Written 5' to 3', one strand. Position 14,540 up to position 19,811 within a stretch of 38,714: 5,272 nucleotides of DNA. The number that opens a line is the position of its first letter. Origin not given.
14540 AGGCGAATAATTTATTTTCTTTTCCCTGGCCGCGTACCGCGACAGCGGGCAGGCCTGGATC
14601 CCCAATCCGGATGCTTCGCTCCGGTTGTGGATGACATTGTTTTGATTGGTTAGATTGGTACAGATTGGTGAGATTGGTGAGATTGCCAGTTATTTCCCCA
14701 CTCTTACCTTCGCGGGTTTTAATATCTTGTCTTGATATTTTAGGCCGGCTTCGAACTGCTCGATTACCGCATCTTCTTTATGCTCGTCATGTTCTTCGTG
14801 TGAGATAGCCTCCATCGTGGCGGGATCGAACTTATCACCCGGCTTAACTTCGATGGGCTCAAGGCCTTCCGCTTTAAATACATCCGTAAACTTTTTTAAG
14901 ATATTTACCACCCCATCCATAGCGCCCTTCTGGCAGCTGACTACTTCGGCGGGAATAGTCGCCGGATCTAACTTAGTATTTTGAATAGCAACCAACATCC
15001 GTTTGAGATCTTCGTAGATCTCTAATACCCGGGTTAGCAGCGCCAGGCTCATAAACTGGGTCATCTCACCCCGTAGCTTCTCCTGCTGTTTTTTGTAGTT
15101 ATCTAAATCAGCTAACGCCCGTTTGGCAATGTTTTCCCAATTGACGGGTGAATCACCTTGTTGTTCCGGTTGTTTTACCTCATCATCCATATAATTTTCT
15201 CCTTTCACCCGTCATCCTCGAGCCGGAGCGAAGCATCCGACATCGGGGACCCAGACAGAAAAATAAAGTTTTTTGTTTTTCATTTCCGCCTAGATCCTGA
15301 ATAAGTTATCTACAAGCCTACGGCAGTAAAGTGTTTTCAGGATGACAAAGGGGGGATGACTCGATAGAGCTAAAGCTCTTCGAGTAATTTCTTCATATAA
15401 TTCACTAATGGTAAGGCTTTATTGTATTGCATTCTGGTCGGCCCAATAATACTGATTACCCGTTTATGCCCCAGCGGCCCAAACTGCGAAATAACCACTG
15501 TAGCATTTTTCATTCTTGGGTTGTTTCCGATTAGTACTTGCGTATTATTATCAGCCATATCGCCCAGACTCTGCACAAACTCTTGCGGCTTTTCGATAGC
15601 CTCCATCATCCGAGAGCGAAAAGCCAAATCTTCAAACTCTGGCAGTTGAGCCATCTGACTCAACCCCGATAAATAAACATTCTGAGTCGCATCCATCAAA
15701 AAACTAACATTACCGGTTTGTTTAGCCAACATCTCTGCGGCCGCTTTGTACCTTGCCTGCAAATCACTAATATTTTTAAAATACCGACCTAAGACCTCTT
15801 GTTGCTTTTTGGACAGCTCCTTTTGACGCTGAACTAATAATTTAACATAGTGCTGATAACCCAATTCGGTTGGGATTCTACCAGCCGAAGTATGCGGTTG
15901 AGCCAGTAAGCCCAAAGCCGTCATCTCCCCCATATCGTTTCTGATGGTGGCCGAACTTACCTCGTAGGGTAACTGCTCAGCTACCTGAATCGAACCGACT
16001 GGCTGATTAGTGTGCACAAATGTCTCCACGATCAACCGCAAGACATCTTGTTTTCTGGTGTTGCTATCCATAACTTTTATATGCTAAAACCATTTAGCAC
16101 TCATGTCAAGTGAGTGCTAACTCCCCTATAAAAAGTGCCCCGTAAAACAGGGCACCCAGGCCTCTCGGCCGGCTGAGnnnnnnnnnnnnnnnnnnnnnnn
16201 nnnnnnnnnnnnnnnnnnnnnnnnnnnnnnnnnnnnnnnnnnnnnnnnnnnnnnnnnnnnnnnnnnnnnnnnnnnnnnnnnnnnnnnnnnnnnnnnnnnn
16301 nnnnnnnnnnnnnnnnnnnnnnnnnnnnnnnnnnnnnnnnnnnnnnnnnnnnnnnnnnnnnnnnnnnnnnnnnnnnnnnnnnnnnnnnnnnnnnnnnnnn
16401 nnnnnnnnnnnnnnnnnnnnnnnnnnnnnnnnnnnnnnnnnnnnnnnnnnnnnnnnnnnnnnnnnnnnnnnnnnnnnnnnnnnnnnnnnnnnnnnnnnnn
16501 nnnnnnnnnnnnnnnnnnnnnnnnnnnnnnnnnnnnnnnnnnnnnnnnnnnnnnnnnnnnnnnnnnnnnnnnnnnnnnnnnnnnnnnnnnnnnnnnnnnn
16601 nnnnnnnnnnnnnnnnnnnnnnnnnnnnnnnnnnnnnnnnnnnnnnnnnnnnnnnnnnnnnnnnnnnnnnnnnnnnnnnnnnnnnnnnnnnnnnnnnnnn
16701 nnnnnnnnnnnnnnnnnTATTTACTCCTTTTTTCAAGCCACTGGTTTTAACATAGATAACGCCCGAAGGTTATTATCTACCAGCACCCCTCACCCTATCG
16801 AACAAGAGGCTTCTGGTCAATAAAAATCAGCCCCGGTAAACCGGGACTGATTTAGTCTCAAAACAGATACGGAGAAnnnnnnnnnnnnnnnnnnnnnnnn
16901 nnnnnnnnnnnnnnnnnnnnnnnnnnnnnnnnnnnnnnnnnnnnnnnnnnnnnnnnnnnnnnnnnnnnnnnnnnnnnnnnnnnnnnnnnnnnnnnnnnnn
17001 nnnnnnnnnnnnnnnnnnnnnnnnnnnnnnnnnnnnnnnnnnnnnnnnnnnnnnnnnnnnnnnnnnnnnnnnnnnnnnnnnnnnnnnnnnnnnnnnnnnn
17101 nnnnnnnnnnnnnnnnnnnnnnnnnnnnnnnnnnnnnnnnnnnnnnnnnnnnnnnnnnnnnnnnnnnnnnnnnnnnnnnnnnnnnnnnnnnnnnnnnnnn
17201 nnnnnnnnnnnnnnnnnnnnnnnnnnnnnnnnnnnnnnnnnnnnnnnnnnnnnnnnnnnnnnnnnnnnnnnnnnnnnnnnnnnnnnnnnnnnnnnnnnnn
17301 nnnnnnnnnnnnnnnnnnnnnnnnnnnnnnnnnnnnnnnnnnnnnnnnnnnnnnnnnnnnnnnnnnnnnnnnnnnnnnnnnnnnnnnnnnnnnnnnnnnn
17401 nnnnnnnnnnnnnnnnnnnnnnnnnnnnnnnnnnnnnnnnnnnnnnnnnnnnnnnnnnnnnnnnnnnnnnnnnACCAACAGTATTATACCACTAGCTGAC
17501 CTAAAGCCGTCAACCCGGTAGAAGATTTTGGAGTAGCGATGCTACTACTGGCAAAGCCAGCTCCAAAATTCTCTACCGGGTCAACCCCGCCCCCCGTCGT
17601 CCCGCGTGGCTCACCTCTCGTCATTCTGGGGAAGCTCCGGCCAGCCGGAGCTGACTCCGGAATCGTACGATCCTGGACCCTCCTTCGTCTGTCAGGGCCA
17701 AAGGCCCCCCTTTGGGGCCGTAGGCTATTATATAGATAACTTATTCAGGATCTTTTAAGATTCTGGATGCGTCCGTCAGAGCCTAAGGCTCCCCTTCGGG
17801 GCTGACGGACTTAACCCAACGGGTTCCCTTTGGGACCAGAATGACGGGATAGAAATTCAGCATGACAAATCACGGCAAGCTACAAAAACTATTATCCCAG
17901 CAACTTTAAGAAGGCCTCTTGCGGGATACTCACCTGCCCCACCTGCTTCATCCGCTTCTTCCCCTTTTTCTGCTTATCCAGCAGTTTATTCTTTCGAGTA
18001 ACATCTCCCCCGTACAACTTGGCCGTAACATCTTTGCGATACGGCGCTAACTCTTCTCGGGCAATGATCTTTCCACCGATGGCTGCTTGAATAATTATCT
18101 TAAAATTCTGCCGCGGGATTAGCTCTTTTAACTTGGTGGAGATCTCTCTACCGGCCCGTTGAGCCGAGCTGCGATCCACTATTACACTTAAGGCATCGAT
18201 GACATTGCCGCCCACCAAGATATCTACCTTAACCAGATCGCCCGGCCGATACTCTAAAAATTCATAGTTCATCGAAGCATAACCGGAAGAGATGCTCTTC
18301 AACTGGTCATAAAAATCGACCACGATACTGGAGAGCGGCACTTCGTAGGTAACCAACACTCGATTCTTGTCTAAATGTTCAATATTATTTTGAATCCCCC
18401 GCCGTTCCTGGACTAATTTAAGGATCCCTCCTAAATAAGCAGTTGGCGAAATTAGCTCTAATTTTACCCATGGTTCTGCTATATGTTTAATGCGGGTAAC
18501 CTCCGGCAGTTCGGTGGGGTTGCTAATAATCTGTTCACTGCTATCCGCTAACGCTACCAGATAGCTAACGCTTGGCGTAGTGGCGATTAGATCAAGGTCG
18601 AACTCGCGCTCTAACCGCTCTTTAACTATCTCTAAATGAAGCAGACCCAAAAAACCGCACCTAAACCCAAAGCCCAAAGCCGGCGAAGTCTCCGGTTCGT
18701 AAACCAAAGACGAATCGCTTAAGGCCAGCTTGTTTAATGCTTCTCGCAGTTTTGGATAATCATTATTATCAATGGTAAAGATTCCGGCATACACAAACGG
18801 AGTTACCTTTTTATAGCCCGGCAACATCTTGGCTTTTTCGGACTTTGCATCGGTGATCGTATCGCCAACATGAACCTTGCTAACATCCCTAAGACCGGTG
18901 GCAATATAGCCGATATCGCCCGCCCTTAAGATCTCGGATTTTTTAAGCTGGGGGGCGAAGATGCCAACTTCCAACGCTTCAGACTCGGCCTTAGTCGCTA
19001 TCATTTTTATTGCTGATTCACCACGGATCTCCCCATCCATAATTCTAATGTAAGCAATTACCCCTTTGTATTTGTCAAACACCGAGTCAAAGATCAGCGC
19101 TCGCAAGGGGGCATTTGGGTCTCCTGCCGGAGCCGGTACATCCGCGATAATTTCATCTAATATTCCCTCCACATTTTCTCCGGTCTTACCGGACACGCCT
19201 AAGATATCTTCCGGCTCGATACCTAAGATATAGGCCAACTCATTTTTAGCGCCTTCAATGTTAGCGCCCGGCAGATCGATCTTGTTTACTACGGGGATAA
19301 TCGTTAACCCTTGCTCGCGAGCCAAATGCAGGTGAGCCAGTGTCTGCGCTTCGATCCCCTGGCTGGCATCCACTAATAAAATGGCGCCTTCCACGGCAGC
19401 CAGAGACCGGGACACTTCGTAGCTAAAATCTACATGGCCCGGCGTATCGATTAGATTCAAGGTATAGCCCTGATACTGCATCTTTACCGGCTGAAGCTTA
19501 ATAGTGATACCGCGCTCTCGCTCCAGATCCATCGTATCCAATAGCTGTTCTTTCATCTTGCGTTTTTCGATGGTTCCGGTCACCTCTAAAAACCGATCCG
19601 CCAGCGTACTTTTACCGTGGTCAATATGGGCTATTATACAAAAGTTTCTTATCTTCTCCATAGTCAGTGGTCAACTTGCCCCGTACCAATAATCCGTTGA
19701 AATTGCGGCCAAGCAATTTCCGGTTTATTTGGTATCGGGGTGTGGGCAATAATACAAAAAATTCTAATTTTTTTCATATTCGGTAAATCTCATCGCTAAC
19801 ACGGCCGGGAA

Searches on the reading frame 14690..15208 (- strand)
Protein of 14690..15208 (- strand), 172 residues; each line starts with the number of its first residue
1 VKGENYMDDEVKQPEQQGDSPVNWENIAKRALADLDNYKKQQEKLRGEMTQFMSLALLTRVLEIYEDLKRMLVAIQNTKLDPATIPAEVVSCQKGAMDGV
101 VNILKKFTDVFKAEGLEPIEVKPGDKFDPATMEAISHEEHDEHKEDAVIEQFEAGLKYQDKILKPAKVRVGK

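Call 60: search_protein_families(library=pfam, proteins=[window:14690-15208:-], max_evalue=0.001)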
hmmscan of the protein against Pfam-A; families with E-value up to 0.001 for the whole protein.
window:14690-15208:- (172 aa): 1 family
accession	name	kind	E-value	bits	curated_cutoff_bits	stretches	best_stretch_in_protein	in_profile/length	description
PF01025.24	GrpE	-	4e-28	98.6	25.8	1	23-172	29-165/165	GrpE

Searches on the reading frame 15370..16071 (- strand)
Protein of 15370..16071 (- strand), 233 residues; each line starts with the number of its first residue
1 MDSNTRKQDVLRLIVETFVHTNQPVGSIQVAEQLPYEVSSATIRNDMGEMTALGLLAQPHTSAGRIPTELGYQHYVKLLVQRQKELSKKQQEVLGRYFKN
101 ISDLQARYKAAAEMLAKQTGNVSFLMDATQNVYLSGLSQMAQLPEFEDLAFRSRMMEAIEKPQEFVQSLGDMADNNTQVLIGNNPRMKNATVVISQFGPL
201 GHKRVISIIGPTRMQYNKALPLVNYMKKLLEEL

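Call 60: search_protein_families(library=pfam, proteins=[window:15370-16071:-], max_evalue=0.001)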
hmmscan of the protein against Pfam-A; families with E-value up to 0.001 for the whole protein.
window:15370-16071:- (233 aa): 2 families
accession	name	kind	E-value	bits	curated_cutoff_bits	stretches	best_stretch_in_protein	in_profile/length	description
PF01628.27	HrcA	-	1.2e-16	61.8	22.2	1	98-219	95-214/215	HrcA protein C terminal domain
PF03444.21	HrcA_DNA-bdg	-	1.6e-05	24.9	21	1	7-73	6-71/79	Winged helix-turn-helix transcription repressor, HrcA DNA-binding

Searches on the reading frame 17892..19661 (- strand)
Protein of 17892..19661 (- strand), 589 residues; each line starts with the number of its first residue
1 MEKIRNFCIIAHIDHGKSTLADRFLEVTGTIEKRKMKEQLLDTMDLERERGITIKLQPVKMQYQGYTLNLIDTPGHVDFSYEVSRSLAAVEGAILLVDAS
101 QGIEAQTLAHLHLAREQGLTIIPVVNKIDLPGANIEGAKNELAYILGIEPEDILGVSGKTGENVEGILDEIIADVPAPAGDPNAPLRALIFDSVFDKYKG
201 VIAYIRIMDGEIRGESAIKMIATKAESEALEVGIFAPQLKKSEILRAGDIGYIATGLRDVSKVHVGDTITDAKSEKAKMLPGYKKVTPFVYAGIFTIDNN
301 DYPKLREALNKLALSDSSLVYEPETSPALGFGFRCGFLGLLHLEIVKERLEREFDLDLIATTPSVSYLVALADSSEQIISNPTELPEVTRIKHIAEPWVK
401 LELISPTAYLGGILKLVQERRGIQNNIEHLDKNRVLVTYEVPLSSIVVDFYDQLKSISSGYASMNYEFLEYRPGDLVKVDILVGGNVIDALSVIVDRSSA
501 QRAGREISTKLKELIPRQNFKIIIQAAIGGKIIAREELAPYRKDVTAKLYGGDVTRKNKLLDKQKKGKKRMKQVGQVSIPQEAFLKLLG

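Call 60: search_protein_families(library=pfam, proteins=[window:17892-19661:-], max_evalue=0.001)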
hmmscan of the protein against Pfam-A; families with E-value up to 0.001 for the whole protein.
window:17892-19661:- (589 aa): 6 families
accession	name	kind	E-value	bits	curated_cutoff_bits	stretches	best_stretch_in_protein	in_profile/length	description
PF00009.33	GTP_EFTU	-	1.1e-56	191.8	26.5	1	2-176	1-187/188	Elongation factor Tu GTP binding domain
PF06421.17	LepA_C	-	3.3e-46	156.2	29.7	1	485-588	3-106/107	GTP-binding protein LepA C-terminus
PF00679.30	EFG_C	-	4.1e-22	78.5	27.9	1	394-480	2-87/89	Elongation factor G C-terminus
PF03144.31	GTP_EFTU_D2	-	6.2e-06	27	30.3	1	200-270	1-73/73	Elongation factor Tu domain 2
PF01926.29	MMR_HSR1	-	6.9e-06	26.6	21.9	1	15-127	10-113/113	50S ribosome-binding GTPase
PF14492.12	EFG_III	-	5.7e-05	23.5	27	1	288-359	4-72/75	Elongation Factor G, domain III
